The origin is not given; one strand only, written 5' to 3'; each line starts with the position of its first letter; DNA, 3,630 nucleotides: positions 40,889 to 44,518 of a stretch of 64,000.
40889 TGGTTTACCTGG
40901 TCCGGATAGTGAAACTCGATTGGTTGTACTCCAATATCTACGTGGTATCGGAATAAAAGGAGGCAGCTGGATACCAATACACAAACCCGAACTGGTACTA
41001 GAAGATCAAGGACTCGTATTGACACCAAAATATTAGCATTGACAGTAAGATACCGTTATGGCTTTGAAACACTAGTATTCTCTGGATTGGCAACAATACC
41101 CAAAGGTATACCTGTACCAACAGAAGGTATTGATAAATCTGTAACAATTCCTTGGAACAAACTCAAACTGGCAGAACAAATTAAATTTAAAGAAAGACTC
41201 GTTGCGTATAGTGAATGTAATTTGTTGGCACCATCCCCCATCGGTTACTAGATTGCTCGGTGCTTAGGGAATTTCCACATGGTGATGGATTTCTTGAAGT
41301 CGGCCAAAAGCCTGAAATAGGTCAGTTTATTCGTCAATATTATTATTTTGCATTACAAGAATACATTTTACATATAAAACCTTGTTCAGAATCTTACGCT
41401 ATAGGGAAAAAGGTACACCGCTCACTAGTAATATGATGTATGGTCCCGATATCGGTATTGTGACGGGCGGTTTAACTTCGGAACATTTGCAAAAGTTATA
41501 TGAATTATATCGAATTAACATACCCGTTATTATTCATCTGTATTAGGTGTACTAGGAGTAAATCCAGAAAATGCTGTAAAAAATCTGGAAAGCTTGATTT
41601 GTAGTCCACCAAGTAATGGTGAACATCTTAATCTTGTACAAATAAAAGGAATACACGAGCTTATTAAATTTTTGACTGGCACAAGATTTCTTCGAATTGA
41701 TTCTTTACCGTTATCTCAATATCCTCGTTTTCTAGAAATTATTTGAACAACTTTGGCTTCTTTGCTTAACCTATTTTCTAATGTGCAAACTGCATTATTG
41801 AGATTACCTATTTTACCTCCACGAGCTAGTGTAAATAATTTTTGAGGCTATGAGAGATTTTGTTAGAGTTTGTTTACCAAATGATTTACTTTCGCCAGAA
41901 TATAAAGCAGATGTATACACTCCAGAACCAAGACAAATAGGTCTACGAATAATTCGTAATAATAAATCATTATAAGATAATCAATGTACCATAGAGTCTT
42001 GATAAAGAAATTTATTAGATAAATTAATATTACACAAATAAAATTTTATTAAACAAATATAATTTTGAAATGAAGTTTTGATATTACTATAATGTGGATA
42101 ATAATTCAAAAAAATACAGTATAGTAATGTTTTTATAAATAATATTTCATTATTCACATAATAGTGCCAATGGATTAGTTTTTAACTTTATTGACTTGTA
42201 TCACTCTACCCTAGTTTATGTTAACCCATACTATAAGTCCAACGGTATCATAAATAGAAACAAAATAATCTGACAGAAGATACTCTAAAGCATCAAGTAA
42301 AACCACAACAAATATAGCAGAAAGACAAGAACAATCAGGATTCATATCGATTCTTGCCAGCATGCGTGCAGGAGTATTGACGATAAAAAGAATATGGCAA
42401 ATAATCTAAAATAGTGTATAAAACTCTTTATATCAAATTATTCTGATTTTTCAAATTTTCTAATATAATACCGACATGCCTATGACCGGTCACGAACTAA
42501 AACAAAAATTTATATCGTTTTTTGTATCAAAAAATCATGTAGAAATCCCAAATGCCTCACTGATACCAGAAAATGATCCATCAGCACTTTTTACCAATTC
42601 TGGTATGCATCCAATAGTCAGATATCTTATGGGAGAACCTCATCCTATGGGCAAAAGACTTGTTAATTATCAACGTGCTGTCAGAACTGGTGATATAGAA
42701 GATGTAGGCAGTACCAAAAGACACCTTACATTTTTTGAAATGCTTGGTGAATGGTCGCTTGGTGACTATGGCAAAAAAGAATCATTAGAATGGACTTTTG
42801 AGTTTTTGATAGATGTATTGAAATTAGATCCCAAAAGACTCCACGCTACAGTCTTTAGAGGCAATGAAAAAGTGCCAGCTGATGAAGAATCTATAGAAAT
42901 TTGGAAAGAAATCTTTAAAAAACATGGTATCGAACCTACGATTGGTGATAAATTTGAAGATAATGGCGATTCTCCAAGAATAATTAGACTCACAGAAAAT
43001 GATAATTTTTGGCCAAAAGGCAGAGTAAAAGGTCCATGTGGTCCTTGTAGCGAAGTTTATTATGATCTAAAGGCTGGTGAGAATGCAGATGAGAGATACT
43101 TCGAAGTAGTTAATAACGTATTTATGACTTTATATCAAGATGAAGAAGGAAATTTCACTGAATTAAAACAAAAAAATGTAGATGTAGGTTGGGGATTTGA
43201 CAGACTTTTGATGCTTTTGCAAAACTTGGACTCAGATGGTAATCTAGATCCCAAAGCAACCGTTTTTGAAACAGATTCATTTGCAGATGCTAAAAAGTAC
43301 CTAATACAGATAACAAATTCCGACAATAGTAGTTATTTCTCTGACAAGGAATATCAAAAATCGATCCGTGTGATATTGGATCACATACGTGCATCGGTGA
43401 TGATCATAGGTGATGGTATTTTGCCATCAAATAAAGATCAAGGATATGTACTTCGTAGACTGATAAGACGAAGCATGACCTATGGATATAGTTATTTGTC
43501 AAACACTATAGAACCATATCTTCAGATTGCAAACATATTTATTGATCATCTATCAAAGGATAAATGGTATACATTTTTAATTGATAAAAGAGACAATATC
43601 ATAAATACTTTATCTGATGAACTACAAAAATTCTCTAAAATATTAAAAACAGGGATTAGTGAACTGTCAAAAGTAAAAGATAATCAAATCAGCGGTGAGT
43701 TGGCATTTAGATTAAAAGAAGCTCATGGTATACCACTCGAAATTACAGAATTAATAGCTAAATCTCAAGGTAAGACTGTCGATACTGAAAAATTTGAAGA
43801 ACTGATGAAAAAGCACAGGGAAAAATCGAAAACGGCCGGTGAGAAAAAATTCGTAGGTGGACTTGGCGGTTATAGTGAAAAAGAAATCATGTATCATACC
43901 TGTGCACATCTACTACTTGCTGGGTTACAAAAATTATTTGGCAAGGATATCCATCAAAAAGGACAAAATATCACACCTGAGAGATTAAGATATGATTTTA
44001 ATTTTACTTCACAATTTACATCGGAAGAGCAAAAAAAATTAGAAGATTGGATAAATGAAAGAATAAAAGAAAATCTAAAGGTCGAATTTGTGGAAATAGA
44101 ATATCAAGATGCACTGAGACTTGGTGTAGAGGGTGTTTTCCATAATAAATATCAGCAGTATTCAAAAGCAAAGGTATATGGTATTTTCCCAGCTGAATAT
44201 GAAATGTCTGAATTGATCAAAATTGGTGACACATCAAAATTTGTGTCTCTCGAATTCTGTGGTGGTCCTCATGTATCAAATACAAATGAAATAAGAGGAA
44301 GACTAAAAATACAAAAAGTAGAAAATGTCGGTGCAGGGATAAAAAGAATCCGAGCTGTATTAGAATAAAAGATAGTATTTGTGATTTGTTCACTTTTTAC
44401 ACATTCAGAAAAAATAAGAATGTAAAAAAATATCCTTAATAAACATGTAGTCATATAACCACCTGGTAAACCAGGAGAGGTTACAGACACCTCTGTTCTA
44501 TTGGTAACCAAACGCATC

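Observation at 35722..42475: Compositionally foreign, gene-poor island with sufCB, three orphan ORFs and many decayed ORF fragments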

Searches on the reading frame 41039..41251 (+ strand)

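Call 9: search_protein_families(library=pfam, proteins=[window:41039-41251:+], max_evalue=0.1)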
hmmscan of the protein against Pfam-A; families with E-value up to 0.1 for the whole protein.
window:41039-41251:+ (70 aa): 0 families

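Call 14: search_protein_families(library=phrogs, proteins=[window:41039-41251:+], max_evalue=1)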
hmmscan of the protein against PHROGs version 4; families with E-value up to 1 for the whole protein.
window:41039-41251:+ (70 aa): 0 families

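Call 15: search_protein_families(library=ncbifam, proteins=[window:41039-41251:+], max_evalue=1)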
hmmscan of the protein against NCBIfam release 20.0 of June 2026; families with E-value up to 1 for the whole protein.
window:41039-41251:+ (70 aa): 0 families

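Call 34: search_protein_families(library=pfam, proteins=[L082:5437-6225:-, L082:7470-8240:-, L082:11306-11785:+, L082:12372-12800:+, L083:11580-12080:-, L084:5049-5552:+, L090:8-499:-, L090:828-1007:-], max_evalue=1)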
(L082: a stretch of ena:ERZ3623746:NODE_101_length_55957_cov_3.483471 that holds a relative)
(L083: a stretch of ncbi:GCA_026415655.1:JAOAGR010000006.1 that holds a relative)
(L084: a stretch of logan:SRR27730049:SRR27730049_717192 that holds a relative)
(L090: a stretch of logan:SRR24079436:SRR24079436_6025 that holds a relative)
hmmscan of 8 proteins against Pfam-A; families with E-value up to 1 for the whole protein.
L082:5437-6225:- (262 aa): 0 families

L082:7470-8240:- (256 aa): 1 family
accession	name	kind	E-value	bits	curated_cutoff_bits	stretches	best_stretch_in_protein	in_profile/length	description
PF25757.1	TPR_DNAAF5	-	0.31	10.6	27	0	122-167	107-152/288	Dynein axonemal assembly factor 5-like, TPR repeats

L082:11306-11785:+ (159 aa): 0 families

L082:12372-12800:+ (142 aa): 0 families

L083:11580-12080:- (166 aa): 0 families

L084:5049-5552:+ (167 aa): 1 family
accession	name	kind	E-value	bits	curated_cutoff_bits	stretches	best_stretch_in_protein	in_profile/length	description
PF13617.11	Lipoprotein_19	-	0.13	12.5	25.8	1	14-28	14-28/34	YnbE-like lipoprotein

L090:8-499:- (163 aa): 1 family
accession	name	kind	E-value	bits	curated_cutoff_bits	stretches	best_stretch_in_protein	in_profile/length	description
PF13269.11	DUF4060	-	0.13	12.9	21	1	57-78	43-65/74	Protein of unknown function (DUF4060)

L090:828-1007:- (59 aa): 1 family
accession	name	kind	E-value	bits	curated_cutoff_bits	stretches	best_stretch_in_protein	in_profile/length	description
PF15861.10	partial_CstF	-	0.049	13.9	27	1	15-49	24-59/62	Partial cleavage stimulation factor domain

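Call 35: search_protein_families(library=padloc, proteins=[L082:5437-6225:-, L082:7470-8240:-, L082:11306-11785:+, L082:12372-12800:+, L083:11580-12080:-, L084:5049-5552:+, L090:8-499:-], max_evalue=1)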
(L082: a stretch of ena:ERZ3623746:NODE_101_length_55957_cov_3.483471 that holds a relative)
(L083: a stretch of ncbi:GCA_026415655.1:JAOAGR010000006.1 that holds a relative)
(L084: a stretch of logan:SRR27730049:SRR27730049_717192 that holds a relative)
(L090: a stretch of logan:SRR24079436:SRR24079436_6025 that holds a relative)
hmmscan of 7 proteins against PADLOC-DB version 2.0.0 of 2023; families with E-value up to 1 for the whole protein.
L082:5437-6225:- (262 aa): 0 families

L082:7470-8240:- (256 aa): 0 families

L082:11306-11785:+ (159 aa): 0 families

L082:12372-12800:+ (142 aa): 0 families

L083:11580-12080:- (166 aa): 0 families

L084:5049-5552:+ (167 aa): 0 families

L090:8-499:- (163 aa): 0 families

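Call 85: search_protein_families(library=phrogs, proteins=[L082:5437-6225:-, L082:7470-8240:-, L082:11306-11785:+, L082:12372-12800:+, L083:11580-12080:-, L084:5049-5552:+, L090:8-499:-, L083:8550-9083:-], max_evalue=0.1)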
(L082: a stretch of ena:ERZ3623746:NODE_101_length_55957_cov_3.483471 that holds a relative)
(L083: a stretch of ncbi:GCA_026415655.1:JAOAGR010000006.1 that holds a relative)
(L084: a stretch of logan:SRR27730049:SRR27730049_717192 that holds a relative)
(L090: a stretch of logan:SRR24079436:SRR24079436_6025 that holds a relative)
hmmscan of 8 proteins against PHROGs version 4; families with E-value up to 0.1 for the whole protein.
L082:5437-6225:- (262 aa): 0 families

L082:7470-8240:- (256 aa): 0 families

L082:11306-11785:+ (159 aa): 0 families

L082:12372-12800:+ (142 aa): 0 families

L083:11580-12080:- (166 aa): 0 families

L084:5049-5552:+ (167 aa): 0 families

L090:8-499:- (163 aa): 0 families

L083:8550-9083:- (177 aa): 0 families

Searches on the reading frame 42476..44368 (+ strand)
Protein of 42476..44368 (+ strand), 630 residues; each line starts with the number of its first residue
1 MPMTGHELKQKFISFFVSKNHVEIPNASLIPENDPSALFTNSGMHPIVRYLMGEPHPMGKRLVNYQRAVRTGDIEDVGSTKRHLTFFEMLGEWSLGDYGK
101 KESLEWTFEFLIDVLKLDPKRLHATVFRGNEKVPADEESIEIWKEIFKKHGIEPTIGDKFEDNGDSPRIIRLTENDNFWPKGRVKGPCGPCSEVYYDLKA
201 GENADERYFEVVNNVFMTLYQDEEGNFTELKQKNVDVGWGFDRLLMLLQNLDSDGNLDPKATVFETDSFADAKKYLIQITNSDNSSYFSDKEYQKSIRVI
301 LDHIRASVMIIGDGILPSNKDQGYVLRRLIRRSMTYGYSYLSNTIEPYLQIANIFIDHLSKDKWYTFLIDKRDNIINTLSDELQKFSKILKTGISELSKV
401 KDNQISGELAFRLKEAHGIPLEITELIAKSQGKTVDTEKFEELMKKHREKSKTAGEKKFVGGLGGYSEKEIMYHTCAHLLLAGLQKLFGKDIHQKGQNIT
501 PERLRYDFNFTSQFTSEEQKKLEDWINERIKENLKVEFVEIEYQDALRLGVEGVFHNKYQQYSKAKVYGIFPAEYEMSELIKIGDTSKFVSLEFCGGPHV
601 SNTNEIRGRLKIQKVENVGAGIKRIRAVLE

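Call 9: search_protein_families(library=pfam, proteins=[window:42476-44368:+], max_evalue=0.1)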
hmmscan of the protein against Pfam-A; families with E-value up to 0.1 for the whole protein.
window:42476-44368:+ (630 aa): 3 families
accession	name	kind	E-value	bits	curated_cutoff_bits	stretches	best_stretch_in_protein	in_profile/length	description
PF01411.24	tRNA-synt_2c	-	1.4e-107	361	30.3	1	7-458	1-435/552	tRNA synthetases class II (A)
PF07973.19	tRNA_SAD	-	4.5e-12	46.2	24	1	580-625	3-43/44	Threonyl and Alanyl tRNA synthetase second additional domain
PF14174.11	YycC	-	0.044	14.3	27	0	401-422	2-23/51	YycC-like protein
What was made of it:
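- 42476..44368 (+): alaS (630 aa). Conserved right flank. Pfam PF01411 and PF07973 (call 9).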

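Call 34: search_protein_families(library=pfam, proteins=[L082:5437-6225:-, L082:7470-8240:-, L082:11306-11785:+, L082:12372-12800:+, L083:11580-12080:-, L084:5049-5552:+, L090:8-499:-, L090:828-1007:-], max_evalue=1)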
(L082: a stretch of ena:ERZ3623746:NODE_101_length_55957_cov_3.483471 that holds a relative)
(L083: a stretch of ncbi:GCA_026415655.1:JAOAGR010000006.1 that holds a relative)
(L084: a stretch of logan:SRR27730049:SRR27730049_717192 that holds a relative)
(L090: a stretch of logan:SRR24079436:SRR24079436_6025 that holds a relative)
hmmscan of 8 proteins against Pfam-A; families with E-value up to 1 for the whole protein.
L082:5437-6225:- (262 aa): 0 families

L082:7470-8240:- (256 aa): 1 family
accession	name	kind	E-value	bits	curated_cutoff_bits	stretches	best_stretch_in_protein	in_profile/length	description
PF25757.1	TPR_DNAAF5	-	0.31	10.6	27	0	122-167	107-152/288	Dynein axonemal assembly factor 5-like, TPR repeats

L082:11306-11785:+ (159 aa): 0 families

L082:12372-12800:+ (142 aa): 0 families

L083:11580-12080:- (166 aa): 0 families

L084:5049-5552:+ (167 aa): 1 family
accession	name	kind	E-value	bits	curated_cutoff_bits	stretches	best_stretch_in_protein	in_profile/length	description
PF13617.11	Lipoprotein_19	-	0.13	12.5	25.8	1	14-28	14-28/34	YnbE-like lipoprotein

L090:8-499:- (163 aa): 1 family
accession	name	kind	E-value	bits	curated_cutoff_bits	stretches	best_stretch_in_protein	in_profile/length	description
PF13269.11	DUF4060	-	0.13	12.9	21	1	57-78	43-65/74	Protein of unknown function (DUF4060)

L090:828-1007:- (59 aa): 1 family
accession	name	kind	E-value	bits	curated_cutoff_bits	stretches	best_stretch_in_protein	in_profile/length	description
PF15861.10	partial_CstF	-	0.049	13.9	27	1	15-49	24-59/62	Partial cleavage stimulation factor domain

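Call 35: search_protein_families(library=padloc, proteins=[L082:5437-6225:-, L082:7470-8240:-, L082:11306-11785:+, L082:12372-12800:+, L083:11580-12080:-, L084:5049-5552:+, L090:8-499:-], max_evalue=1)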
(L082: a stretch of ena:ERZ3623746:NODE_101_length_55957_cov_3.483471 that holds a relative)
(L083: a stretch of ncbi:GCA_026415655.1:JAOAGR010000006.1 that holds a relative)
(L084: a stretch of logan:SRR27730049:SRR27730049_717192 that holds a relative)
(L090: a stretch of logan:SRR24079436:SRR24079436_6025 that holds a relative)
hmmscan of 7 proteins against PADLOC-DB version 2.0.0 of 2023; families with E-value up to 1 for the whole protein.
L082:5437-6225:- (262 aa): 0 families

L082:7470-8240:- (256 aa): 0 families

L082:11306-11785:+ (159 aa): 0 families

L082:12372-12800:+ (142 aa): 0 families

L083:11580-12080:- (166 aa): 0 families

L084:5049-5552:+ (167 aa): 0 families

L090:8-499:- (163 aa): 0 families

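Call 59: find_related_loci(query=window:42476-44365:+, collection=metagenome_contigs, flank=10000)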
Query window:42476-44365:+ (630 aa) in metagenome_contigs; peptide patterns used: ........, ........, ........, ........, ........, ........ (x = any residue, [..] = any of these).
234 stretches matched a pattern; 7 encode a relative of the query (tblastn E <= 1e-3); 7 distinct loci.
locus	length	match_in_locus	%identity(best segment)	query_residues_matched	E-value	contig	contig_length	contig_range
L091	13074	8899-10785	57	3-629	0e+0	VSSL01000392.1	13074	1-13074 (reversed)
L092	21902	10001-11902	38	3-630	3e-126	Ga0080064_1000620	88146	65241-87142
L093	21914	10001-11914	38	4-629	2e-122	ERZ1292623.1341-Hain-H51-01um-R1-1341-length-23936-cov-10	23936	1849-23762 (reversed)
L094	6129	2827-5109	34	4-629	1e-55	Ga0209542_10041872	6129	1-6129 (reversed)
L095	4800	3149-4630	44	4-400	1e-51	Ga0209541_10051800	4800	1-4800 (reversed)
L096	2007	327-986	42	398-629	3e-44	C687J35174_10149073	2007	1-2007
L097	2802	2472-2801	46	2-107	2e-26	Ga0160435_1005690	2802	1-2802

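Call 73: find_encoding_contigs(protein=window:42476-44368:+, flank=10000, max_places=10)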
Protein window:42476-44368:+ (630 aa): 1 contig read that carries it; 1 place shown.
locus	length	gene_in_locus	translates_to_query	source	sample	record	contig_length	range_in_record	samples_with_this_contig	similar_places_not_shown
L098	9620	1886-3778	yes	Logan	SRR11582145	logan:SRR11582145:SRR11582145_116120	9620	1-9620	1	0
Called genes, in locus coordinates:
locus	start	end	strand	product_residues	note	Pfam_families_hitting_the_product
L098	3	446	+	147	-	?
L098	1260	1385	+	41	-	-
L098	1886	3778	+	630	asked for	PF01411:tRNA-synt_2c, PF07973:tRNA_SAD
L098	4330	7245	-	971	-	PF00133:tRNA-synt_1, PF09334:tRNA-synt_1g (faint), PF08264:Anticodon_1, PF19302:DUF5915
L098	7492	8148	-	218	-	PF01386:Ribosomal_L25p, PF14693:Ribosomal_TL5_C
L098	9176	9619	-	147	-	?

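Call 85: search_protein_families(library=phrogs, proteins=[L082:5437-6225:-, L082:7470-8240:-, L082:11306-11785:+, L082:12372-12800:+, L083:11580-12080:-, L084:5049-5552:+, L090:8-499:-, L083:8550-9083:-], max_evalue=0.1)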
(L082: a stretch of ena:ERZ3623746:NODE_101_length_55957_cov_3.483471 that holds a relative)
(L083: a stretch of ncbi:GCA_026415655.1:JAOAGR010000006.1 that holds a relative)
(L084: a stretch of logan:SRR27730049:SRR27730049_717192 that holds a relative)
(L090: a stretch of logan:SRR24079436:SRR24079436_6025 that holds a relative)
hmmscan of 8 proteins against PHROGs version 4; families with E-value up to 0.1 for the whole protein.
L082:5437-6225:- (262 aa): 0 families

L082:7470-8240:- (256 aa): 0 families

L082:11306-11785:+ (159 aa): 0 families

L082:12372-12800:+ (142 aa): 0 families

L083:11580-12080:- (166 aa): 0 families

L084:5049-5552:+ (167 aa): 0 families

L090:8-499:- (163 aa): 0 families

L083:8550-9083:- (177 aa): 0 families
